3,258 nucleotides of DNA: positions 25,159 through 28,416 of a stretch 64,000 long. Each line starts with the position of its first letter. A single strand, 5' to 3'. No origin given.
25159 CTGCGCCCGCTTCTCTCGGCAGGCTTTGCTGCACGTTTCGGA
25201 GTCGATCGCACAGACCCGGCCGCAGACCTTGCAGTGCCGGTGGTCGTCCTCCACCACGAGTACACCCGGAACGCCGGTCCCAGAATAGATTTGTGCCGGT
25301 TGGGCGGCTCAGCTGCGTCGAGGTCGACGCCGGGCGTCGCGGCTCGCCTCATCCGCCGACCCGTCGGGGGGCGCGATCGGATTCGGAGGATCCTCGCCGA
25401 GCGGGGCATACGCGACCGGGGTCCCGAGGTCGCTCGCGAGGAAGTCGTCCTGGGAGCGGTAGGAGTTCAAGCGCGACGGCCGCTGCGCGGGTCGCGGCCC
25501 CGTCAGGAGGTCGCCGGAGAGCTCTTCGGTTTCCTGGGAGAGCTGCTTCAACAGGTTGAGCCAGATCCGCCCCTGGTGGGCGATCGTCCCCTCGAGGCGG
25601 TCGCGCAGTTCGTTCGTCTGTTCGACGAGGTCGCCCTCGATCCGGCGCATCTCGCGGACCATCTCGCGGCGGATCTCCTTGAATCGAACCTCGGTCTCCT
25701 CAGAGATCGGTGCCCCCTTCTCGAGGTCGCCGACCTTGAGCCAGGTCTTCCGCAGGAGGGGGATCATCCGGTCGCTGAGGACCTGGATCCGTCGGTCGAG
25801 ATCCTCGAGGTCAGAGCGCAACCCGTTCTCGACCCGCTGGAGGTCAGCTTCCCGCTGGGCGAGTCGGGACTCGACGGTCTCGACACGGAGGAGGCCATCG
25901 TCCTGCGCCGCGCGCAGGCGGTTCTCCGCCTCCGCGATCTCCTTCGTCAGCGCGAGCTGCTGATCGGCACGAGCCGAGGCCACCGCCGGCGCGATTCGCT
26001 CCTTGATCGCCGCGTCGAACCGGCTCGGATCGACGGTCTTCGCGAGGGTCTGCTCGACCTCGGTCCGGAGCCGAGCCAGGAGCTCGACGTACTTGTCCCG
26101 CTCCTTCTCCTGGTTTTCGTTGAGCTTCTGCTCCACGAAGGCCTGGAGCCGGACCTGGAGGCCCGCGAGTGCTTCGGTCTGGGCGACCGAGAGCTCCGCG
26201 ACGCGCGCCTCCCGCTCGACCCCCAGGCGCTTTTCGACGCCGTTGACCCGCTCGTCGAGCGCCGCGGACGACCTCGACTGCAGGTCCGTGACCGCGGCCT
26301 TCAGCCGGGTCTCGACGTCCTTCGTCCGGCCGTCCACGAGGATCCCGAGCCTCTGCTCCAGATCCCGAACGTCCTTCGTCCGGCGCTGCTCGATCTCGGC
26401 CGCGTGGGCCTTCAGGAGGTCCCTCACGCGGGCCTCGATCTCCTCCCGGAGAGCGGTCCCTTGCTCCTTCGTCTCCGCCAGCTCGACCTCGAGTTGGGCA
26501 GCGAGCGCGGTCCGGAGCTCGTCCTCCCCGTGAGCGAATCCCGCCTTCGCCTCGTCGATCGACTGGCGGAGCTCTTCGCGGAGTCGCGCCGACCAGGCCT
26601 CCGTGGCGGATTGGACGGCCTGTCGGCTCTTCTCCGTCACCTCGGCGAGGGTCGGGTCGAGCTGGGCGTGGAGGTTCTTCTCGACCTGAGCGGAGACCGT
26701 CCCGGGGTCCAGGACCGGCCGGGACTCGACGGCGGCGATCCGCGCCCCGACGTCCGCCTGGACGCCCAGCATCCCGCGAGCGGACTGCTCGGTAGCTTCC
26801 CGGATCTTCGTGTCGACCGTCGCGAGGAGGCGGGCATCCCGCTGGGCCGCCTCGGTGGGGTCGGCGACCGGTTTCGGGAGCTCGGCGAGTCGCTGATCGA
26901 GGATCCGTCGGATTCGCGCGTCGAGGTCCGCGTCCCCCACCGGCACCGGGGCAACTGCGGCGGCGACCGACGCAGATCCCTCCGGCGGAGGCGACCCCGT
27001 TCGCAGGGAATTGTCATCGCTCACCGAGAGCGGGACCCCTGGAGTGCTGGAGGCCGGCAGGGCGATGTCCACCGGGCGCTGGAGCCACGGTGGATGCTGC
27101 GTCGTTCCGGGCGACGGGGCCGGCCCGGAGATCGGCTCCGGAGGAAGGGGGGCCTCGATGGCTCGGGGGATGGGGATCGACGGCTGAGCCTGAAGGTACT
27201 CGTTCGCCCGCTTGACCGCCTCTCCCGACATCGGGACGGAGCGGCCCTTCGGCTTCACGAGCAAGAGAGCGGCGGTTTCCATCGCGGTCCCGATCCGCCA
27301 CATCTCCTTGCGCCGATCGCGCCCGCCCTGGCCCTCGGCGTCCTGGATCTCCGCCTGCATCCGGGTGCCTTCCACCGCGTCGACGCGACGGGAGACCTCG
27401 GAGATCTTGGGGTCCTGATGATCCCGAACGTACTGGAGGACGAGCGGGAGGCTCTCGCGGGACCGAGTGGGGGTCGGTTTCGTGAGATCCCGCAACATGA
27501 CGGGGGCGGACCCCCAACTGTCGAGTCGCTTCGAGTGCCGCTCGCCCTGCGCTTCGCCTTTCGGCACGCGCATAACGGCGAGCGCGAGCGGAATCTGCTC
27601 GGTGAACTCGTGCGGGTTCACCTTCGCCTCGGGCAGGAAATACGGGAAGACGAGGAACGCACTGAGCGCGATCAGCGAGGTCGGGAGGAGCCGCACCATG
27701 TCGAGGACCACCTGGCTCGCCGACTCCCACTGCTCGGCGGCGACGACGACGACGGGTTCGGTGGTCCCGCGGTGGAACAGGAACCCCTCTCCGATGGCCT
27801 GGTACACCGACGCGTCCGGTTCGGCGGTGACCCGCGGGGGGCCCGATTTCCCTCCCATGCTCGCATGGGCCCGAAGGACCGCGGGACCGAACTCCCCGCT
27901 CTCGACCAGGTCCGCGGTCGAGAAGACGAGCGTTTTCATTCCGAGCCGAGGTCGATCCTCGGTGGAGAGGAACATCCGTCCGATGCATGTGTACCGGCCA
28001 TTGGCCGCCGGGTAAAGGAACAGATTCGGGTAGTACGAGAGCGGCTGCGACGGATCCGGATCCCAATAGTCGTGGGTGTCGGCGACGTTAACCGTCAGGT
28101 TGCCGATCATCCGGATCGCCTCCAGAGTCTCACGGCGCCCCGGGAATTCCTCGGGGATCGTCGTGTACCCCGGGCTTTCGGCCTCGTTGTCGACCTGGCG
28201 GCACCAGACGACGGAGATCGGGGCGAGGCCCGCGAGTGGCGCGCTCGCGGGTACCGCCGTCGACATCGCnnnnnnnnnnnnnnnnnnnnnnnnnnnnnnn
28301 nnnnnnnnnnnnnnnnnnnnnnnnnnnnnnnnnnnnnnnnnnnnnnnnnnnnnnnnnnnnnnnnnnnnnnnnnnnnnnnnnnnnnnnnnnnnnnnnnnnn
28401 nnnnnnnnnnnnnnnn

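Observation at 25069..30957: vWA – P-loop GTPase – giant coiled-coil – Zn-ribbon membrane protein operon: candidate NTP-dependent ternary system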

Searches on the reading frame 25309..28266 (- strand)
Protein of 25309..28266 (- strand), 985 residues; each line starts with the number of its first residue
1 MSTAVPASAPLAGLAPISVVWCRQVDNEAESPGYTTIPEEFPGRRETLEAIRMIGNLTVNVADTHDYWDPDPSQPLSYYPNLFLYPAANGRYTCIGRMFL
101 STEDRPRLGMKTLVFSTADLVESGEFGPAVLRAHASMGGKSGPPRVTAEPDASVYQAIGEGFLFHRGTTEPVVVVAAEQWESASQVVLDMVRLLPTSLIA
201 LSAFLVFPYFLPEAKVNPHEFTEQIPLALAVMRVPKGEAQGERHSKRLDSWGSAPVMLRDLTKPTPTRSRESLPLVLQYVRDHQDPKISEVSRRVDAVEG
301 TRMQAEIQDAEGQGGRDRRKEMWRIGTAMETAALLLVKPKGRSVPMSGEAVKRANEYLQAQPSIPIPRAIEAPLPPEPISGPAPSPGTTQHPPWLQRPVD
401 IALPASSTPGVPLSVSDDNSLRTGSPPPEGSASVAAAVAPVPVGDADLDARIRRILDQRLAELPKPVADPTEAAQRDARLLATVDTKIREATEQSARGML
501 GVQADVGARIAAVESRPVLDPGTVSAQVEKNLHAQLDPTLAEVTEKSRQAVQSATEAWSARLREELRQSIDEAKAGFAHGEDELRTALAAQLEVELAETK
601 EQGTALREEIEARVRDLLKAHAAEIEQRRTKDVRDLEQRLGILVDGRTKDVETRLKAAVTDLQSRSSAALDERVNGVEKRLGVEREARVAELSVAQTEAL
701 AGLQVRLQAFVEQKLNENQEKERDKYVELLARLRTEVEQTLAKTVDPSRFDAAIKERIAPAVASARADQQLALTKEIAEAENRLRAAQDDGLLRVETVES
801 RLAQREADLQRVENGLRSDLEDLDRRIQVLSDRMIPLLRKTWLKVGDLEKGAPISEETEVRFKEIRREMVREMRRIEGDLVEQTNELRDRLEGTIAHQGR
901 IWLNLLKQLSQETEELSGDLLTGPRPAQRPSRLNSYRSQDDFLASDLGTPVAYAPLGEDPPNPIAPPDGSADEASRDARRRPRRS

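Call 3: search_protein_families(library=pfam, proteins=[window:25309-28266:-], max_evalue=1)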
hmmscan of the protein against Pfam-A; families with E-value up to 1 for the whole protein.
window:25309-28266:- (985 aa): 0 families

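Call 4: search_protein_families(library=ncbifam, proteins=[window:25309-28266:-], max_evalue=1)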
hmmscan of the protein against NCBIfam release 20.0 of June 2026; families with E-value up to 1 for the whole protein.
window:25309-28266:- (985 aa): 0 families

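Call 5: search_protein_families(library=padloc, proteins=[window:25309-28266:-], max_evalue=1)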
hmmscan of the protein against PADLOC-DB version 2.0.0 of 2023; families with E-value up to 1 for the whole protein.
window:25309-28266:- (985 aa): 2 families
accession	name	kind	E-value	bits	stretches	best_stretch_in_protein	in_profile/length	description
PDLC00648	ZorA3|ZorA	-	0.0008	16.2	2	474-697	258-486/692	MotA/ExbB/TolQ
PDLC00647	ZorA3|ZorA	-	0.017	11.6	1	476-784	266-569/780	MotA/ExbB/TolQ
